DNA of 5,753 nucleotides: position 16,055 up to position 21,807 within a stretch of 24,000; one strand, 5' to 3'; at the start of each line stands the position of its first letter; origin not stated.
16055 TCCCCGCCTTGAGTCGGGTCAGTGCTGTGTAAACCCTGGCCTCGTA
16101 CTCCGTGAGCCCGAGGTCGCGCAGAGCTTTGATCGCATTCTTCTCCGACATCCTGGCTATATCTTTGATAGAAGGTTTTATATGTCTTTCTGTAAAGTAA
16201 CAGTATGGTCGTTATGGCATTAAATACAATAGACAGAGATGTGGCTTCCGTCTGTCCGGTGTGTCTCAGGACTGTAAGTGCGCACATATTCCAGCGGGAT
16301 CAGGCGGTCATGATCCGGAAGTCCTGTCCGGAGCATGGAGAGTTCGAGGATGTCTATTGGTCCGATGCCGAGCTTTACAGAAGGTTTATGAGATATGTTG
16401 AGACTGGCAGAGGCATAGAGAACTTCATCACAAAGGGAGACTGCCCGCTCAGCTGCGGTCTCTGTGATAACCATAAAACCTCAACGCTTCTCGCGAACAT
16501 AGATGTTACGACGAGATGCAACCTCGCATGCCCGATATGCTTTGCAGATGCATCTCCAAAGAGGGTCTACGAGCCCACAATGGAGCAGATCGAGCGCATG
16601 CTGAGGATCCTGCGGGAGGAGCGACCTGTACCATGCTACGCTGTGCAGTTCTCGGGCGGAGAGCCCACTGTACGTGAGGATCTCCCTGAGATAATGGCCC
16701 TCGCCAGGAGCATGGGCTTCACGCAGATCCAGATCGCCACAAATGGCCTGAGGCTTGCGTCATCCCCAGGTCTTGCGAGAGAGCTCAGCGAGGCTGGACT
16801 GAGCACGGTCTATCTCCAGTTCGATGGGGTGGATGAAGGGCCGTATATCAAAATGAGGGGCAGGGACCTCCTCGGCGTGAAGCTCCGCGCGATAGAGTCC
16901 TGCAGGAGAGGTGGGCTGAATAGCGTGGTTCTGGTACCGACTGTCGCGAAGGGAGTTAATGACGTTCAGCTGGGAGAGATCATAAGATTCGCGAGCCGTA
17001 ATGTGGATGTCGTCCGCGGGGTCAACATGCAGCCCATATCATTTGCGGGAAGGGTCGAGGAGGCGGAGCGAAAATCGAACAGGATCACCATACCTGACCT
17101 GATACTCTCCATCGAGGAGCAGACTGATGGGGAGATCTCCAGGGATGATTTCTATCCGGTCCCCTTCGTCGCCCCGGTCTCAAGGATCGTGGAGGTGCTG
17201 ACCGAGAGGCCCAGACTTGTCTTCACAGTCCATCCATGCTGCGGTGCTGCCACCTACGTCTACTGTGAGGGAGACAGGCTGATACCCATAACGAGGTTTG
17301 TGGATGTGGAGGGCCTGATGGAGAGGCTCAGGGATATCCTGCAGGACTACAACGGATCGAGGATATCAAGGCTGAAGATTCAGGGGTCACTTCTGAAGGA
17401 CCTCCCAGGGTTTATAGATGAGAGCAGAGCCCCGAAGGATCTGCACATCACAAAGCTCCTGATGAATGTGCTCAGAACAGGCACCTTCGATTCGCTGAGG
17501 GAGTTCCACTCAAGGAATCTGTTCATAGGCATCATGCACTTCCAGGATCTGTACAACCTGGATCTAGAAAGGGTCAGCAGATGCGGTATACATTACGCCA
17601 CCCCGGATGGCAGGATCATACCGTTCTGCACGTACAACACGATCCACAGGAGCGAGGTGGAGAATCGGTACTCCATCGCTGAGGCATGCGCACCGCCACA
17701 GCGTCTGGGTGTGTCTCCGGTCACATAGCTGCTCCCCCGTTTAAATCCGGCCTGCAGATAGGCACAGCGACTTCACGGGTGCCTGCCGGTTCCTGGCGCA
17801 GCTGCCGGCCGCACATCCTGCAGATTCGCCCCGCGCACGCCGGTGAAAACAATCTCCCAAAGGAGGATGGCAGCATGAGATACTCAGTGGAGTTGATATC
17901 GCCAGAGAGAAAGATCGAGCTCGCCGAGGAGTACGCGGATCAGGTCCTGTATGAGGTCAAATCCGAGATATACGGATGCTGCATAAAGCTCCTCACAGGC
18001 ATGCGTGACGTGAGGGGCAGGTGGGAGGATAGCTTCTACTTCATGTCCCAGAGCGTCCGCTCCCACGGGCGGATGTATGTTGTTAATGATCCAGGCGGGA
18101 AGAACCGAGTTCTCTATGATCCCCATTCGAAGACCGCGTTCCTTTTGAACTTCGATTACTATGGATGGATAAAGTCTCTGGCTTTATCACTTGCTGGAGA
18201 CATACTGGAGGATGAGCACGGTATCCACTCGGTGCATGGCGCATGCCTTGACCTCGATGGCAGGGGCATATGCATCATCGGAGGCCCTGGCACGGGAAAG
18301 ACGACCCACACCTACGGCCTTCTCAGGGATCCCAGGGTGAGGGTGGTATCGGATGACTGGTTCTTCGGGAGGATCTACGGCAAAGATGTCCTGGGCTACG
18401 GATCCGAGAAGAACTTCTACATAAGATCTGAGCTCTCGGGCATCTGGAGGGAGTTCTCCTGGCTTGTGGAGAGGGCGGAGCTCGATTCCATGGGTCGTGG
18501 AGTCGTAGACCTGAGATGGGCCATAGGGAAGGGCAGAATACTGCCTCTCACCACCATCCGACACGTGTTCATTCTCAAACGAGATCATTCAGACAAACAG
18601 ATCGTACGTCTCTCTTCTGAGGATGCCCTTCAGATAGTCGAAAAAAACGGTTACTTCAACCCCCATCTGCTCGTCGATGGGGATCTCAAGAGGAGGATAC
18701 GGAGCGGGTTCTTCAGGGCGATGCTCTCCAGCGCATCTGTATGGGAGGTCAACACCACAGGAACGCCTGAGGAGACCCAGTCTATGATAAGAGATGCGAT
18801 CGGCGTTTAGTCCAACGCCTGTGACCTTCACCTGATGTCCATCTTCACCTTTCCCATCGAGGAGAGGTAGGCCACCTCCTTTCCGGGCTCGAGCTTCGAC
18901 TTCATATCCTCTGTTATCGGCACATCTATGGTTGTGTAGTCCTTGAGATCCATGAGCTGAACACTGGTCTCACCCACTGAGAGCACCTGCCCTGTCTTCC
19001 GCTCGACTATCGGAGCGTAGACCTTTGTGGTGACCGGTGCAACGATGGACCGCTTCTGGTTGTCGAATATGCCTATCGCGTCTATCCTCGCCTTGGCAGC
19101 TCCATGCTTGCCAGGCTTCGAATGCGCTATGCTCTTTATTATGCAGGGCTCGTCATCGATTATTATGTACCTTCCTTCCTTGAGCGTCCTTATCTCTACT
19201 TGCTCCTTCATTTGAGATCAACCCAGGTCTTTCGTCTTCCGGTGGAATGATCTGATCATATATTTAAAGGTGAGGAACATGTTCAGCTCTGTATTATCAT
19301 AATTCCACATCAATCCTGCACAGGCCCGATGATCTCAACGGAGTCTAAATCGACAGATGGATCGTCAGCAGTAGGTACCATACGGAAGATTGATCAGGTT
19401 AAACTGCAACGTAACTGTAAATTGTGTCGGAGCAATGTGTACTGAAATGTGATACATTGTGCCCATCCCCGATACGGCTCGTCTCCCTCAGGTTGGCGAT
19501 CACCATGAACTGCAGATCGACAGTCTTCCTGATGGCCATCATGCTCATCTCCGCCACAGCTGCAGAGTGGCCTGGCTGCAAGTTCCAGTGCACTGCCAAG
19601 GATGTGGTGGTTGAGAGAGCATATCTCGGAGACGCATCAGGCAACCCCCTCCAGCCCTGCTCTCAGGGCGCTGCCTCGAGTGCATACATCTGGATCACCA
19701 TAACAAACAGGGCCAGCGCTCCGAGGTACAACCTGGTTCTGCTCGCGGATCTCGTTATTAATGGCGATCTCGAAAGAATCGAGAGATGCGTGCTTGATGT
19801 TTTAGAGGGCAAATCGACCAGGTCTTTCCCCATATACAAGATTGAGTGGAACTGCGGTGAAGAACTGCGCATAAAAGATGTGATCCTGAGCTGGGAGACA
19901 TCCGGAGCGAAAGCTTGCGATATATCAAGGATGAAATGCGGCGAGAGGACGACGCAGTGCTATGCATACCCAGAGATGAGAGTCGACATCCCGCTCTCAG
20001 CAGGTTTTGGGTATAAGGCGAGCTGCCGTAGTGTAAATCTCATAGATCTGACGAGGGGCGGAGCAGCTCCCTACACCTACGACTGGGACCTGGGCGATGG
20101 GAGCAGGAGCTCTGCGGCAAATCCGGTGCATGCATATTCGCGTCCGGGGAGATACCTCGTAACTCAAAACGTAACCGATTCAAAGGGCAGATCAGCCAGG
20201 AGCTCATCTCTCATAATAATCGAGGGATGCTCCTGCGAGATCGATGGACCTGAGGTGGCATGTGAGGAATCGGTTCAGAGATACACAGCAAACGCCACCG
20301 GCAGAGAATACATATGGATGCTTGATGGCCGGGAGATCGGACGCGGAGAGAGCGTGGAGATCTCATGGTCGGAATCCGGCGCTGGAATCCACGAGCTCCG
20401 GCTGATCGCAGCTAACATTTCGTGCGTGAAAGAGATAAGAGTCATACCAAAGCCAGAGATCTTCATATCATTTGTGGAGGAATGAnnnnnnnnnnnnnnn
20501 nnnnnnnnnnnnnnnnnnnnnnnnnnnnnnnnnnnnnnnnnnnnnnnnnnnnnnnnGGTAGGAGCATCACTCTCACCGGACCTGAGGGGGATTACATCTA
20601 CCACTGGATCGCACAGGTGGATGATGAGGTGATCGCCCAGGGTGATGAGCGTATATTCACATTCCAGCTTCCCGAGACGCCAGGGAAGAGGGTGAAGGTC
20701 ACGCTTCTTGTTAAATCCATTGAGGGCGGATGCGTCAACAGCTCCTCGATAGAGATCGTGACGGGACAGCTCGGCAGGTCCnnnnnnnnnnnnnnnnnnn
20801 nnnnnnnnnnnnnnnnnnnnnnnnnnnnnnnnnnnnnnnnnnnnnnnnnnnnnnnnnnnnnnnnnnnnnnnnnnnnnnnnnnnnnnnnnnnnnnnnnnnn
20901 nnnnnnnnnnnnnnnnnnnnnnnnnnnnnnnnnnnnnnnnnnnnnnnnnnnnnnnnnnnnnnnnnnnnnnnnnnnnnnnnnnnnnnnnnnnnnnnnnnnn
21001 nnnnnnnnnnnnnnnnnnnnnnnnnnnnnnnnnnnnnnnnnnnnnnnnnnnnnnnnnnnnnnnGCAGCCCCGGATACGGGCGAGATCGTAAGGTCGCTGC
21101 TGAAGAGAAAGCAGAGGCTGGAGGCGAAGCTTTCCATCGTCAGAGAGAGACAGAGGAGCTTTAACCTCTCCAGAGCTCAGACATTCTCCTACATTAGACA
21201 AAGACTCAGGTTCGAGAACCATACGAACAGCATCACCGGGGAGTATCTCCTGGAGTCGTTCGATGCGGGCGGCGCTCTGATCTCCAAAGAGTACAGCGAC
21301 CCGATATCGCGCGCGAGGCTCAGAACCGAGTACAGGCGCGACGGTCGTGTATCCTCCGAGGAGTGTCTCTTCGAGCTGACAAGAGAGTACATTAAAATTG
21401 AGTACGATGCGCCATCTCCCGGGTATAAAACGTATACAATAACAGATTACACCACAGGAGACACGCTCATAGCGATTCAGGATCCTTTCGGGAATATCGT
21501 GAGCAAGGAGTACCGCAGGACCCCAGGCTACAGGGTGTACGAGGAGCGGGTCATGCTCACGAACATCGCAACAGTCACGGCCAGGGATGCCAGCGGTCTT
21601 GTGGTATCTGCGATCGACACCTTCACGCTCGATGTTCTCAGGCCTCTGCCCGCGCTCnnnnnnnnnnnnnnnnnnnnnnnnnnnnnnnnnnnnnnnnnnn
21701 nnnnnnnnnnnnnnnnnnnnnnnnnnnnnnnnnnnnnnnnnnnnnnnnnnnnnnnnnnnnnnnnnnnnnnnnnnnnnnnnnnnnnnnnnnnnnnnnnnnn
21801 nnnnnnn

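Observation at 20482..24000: Giant surface-protein ORF that the ORF track does not show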

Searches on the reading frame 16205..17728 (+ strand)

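Call 7: search_protein_families(library=pfam, proteins=[window:16205-17728:+], max_evalue=0.001)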
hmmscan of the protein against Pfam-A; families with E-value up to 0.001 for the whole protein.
window:16205-17728:+ (507 aa): 3 families
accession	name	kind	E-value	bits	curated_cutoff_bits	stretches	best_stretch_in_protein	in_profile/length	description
PF04055.27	Radical_SAM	-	9.6e-25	88.1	29.5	1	101-263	3-166/166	Radical SAM superfamily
PF23545.1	Zn_ribbon_HMPTM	-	1.2e-18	66.8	27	1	12-53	4-45/45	HMPTM N-terminal zinc ribbon domain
PF13353.11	Fer4_12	-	5.5e-05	23.9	22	0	104-170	14-77/137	4Fe-4S single cluster domain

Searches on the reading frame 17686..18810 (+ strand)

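Call 7: search_protein_families(library=pfam, proteins=[window:17686-18810:+], max_evalue=0.001)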
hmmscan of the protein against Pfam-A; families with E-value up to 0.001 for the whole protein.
window:17686-18810:+ (374 aa): 1 family
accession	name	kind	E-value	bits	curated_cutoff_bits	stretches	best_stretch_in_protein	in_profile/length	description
PF07475.17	Hpr_kinase_C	-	3.4e-05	23.9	33.3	0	182-226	8-51/171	HPr Serine kinase C-terminal domain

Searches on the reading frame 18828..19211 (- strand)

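Call 7: search_protein_families(library=pfam, proteins=[window:18828-19211:-], max_evalue=0.001)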
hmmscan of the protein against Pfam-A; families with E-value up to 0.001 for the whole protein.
window:18828-19211:- (127 aa): 3 families
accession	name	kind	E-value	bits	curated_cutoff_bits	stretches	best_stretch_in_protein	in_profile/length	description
PF21485.3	IF5A-like_N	-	3.6e-14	52.8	27.1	1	7-61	8-62/63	Translation initiation factor 5A-like, N-terminal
PF01287.26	eIF-5a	-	3.4e-09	37.2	24.2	1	68-123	1-64/69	Eukaryotic elongation factor 5A hypusine, DNA-binding OB fold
PF08207.18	EFP_N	-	1.3e-05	25.5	23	1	9-38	4-33/58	Elongation factor P (EF-P) KOW-like domain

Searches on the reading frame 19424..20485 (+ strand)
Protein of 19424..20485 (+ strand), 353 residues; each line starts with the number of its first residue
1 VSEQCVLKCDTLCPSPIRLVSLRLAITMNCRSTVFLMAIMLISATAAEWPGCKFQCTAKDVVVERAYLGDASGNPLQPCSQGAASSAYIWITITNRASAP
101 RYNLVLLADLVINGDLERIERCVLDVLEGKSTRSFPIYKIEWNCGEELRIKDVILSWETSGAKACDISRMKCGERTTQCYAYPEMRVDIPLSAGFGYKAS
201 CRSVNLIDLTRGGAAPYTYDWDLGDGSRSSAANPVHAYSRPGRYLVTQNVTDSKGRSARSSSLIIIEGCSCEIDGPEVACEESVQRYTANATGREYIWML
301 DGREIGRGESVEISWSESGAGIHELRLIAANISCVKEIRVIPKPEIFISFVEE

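Call 7: search_protein_families(library=pfam, proteins=[window:19424-20485:+], max_evalue=0.001)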
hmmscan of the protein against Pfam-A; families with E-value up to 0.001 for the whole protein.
window:19424-20485:+ (353 aa): 2 families
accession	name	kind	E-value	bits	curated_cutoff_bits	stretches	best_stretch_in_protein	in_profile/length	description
PF18911.6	PKD_4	-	5.7e-13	49.2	27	1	212-261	30-79/85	PKD domain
PF00801.26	PKD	-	4.8e-10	39.7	23.5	1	214-262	27-77/80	PKD domain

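Call 81: search_protein_families(library=pfam, proteins=[window:19505-20485:+], max_evalue=0.001)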
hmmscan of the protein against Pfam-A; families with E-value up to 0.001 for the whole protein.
window:19505-20485:+ (326 aa): 2 families
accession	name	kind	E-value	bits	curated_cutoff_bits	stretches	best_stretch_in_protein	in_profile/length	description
PF18911.6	PKD_4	-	4.8e-13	49.4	27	1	185-234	30-79/85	PKD domain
PF00801.26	PKD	-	3.8e-10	40.1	23.5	1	187-235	27-77/80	PKD domain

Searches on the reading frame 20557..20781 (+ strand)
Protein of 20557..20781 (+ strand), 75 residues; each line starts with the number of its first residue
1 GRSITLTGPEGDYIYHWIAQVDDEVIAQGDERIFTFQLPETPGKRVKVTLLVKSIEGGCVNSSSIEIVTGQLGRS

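Call 86: search_protein_families(library=pfam, proteins=[window:20557-20781:+], max_evalue=10)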
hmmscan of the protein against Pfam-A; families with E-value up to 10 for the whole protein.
window:20557-20781:+ (75 aa): 1 family
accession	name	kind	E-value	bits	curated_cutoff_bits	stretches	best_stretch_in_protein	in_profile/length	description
PF18975.6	DUF5711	-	0.16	11.6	26.3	1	22-69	206-252/344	Family of unknown function (DUF5711)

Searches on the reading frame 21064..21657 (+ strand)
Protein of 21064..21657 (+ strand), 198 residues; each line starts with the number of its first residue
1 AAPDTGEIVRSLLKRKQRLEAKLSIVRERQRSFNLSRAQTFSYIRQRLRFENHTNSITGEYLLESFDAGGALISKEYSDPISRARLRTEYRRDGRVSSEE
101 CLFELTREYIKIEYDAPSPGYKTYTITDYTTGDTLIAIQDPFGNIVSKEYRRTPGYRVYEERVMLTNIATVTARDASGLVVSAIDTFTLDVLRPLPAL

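Call 86: search_protein_families(library=pfam, proteins=[window:21064-21657:+], max_evalue=10)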
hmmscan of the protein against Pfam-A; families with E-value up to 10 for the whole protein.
window:21064-21657:+ (198 aa): 0 families

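Call 87: search_solved_structures(query=window:21064-21657:+, max_evalue=10)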
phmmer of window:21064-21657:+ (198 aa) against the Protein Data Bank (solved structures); distinct sequences matched with E-value up to 10: 0.
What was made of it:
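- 21178..21639 (+): Ladder of ten short beta-hairpin strands plus two long strands (aa 233-386). It is family-specific, looks YD-like, and matches no known family. No Pfam or PDB sequence match (calls 86, 87).
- Tried and rejected: The helix/hairpin segment found nothing (call 87).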
